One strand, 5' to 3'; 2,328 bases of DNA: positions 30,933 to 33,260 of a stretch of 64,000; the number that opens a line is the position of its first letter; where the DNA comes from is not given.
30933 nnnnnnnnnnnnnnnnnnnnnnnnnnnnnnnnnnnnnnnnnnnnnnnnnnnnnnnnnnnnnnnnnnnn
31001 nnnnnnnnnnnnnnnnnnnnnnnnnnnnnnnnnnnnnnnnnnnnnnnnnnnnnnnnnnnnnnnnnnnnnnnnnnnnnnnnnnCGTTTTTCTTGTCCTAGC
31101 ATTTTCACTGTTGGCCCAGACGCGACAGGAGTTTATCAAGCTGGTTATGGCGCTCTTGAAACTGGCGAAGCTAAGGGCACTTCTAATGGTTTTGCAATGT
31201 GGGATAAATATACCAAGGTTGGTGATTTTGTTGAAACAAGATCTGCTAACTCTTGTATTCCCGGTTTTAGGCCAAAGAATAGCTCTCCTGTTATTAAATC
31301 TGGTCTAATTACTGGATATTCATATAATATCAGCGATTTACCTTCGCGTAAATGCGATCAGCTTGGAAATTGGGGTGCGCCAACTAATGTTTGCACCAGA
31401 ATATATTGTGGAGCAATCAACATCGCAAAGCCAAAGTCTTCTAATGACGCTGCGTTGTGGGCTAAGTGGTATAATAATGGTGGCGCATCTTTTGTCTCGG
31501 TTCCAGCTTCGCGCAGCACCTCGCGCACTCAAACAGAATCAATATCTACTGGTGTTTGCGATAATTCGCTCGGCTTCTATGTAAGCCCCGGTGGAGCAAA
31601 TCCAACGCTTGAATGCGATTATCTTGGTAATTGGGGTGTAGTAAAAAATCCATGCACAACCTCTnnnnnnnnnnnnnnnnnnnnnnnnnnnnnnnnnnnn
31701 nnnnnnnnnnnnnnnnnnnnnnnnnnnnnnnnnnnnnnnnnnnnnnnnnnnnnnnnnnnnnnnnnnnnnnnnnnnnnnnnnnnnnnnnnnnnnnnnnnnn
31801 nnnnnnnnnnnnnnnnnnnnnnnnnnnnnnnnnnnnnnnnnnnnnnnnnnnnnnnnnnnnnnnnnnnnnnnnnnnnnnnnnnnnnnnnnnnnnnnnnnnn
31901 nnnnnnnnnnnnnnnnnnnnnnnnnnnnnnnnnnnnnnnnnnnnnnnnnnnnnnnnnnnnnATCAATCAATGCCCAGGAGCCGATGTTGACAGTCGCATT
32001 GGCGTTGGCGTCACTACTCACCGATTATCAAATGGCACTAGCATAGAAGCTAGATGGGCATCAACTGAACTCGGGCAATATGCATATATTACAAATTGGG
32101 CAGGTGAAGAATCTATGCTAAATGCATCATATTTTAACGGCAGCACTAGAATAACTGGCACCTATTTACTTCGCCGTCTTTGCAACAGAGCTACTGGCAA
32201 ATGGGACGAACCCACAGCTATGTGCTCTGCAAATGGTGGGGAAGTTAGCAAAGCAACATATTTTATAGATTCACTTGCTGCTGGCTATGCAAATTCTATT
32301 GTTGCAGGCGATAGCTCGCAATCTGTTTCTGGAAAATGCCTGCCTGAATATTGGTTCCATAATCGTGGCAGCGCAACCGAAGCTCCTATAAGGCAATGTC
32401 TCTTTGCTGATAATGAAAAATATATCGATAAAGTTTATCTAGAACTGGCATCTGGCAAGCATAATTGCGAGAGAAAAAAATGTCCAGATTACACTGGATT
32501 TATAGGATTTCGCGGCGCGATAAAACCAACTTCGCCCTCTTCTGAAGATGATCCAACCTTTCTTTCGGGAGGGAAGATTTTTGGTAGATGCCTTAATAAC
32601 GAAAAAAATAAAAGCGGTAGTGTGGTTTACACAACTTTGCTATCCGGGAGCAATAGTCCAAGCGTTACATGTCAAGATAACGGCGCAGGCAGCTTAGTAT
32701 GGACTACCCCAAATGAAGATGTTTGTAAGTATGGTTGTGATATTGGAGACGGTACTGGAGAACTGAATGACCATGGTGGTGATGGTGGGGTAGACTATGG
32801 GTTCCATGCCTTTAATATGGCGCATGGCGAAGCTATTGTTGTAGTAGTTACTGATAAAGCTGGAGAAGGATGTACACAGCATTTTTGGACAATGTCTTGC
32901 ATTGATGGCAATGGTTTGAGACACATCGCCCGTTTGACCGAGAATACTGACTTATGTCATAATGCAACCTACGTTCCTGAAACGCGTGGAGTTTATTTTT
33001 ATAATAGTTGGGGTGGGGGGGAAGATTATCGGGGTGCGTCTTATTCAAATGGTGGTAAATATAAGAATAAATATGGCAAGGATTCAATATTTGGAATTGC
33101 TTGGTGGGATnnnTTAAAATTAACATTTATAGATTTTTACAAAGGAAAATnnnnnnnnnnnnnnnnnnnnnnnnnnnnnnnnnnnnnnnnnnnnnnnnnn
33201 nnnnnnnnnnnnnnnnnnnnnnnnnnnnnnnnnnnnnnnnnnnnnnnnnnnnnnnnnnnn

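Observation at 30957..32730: Array of Sushi/CCP-like modules (C ... C-x-x-G-F/Y ... C ... W ... C) in the C-terminal third of the giant protein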

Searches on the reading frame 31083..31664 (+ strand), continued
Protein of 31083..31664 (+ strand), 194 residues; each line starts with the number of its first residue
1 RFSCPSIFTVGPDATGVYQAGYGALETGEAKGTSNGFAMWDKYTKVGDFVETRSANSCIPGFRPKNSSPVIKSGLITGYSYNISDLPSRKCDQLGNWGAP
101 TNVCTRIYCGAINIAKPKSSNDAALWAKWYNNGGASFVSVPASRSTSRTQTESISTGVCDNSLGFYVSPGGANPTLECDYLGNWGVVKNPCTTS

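Call 94: find_encoding_contigs(protein=P0211, flank=6000, max_places=1)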
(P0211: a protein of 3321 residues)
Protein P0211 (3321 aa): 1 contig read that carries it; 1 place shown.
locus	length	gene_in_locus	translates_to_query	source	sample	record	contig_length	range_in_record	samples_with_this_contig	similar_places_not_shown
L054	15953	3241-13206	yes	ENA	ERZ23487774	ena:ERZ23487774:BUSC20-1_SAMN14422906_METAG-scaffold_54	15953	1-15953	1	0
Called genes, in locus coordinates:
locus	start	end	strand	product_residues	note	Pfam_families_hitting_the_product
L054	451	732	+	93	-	PF13385:Laminin_G_3 (weak)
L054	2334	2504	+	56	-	-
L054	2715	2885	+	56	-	-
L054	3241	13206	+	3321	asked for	PF00084:Sushi, PF02793:HRM (faint), PF00084:Sushi, PF24469:F54D1_6_C (faint), PF00084:Sushi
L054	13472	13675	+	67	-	PF00084:Sushi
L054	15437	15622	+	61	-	-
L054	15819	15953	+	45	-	?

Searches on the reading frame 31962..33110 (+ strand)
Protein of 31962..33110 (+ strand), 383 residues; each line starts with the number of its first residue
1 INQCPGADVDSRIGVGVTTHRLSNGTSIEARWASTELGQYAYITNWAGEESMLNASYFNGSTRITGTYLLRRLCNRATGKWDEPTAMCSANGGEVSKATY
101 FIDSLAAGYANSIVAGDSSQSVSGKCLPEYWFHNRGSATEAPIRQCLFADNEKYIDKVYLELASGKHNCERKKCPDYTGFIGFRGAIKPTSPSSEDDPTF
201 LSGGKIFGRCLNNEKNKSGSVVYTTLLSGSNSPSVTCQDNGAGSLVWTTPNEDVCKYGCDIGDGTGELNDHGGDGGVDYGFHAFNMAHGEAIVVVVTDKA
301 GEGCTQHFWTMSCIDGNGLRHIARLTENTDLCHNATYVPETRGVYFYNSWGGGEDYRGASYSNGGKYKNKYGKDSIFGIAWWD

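Call 34: predict_structure(alignment_id=A2)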
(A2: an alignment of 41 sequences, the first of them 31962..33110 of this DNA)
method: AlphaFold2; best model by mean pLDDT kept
length: 383 residues; sequences in the alignment: 41
mean_pLDDT: 89.0   pTM: 0.73
mean pLDDT of the five models: 89.0, 86.8, 86.6, 86.2, 86.2
residues with pLDDT >= 90: 269; 70-90: 72; 50-70: 37; < 50: 5
segments of 3 or more residues with pLDDT < 50: 344-347
pLDDT, mean of each block of 10 residues (from residue 1): 96 97 97 98 96 94 84 97 97 95 85 95 95 92 96 96 95 94 94 95 96 94 94 96 91 95 86 74 94 84 83 95 82 64 50 59 76 87 75
secondary structure, 60 per line:
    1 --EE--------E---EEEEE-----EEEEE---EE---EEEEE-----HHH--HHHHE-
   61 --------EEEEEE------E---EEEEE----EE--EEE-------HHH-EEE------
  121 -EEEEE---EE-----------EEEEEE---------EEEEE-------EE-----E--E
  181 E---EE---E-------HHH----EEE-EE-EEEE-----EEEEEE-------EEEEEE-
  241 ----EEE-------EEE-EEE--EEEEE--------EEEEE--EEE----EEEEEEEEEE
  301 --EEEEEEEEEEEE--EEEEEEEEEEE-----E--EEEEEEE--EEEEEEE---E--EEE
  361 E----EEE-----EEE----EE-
elements in order: E17-21 E27-31 E40-44 H55-58 E69-74 E85-89 E98-100 E112-114 E122-126 E143-148 E158-162 E205-207 E212-215 E221-226 E234-239 E245-247 E255-257 E259-261 E264-268 E277-281 E284-286 E291-300 E303-314 E317-327 E336-342 E345-351 E358-361 E366-368 E374-376

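Call 37: fold_search(model_id=the predicted structure, library=pdb)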
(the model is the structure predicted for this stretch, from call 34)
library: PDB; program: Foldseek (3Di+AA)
matches with E <= 10: 474; with E <= 0.001: 0
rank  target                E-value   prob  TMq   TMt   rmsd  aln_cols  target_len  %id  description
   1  8gex_B                1.1e-01  0.04  0.09  0.08  32.9       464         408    9  Crystal structure of the ferric enterobactin transporter (XusB) from Bacteroides thetaiotaomicron (released 2023-08-02)
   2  8gex_C                1.8e-01  0.03  0.08  0.07  32.5       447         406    9  Crystal structure of the ferric enterobactin transporter (XusB) from Bacteroides thetaiotaomicron (released 2023-08-02)
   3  6tps_P                2.0e-01  0.03  0.08  0.06  32.5       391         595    7  early intermediate RNA Polymerase I Pre-initiation complex - eiPIC (released 2020-03-18)
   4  8gex_A                2.9e-01  0.02  0.08  0.07  32.0       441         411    8  Crystal structure of the ferric enterobactin transporter (XusB) from Bacteroides thetaiotaomicron (released 2023-08-02)
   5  6qp8_B                3.2e-01  0.03  0.09  0.06  31.9       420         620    7  Drosophila Semaphorin 2b (released 2019-08-21)
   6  9dku_A                3.3e-01  0.06  0.12  0.12  33.1       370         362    8  NanH sialidase from C. perfringens in complex with Sialyl LacNAc (released 2025-09-17)
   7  2rkc                  4.7e-01  0.04  0.11  0.11  33.2       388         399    8  Crystal structure of the measles virus hemagglutinin (released 2007-11-20)
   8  7tbk_S1               4.7e-01  0.03  0.09  0.05  28.1       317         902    9  Composite structure of the dilated human nuclear pore complex (NPC) symmetric core generated with a 37A in situ cryo- (released 2022-06-15)
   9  9g93_A                4.7e-01  0.02  0.09  0.07  28.3       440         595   12  CryoET structure of the in vitro grown Bacillus anthracis Sap S-layer (released 2024-12-18)
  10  8gex_D                5.4e-01  0.02  0.09  0.09  32.2       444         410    8  Crystal structure of the ferric enterobactin transporter (XusB) from Bacteroides thetaiotaomicron (released 2023-08-02)
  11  1qex_A                6.0e-01  0.11  0.10  0.12  16.2       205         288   10  BACTERIOPHAGE T4 GENE PRODUCT 9 (GP9), THE TRIGGER OF TAIL CONTRACTION AND THE LONG TAIL FIBERS CONNECTOR (released 1999-10-05)
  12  8ub5                  8.0e-01  0.04  0.11  0.11  33.5       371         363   10  The Apo NanH structure from Clostridium perfringens (released 2024-09-04)
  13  1y8c                  8.4e-01  0.25  0.09  0.13  17.4        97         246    9  Crystal structure of a S-adenosylmethionine-dependent methyltransferase from Clostridium acetobutylicum ATCC 824 (released 2004-12-28)
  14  4oqd_A                8.8e-01  0.18  0.09  0.13  15.8       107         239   11  Crystal structure of the tylM1 N,N-dimethyltransferase in complex with SAH and TDP-Qui3NMe2 (released 2014-02-26)
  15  4oqd_B                1.0e+00  0.09  0.08  0.11  15.7       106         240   12  Crystal structure of the tylM1 N,N-dimethyltransferase in complex with SAH and TDP-Qui3NMe2 (released 2014-02-26)
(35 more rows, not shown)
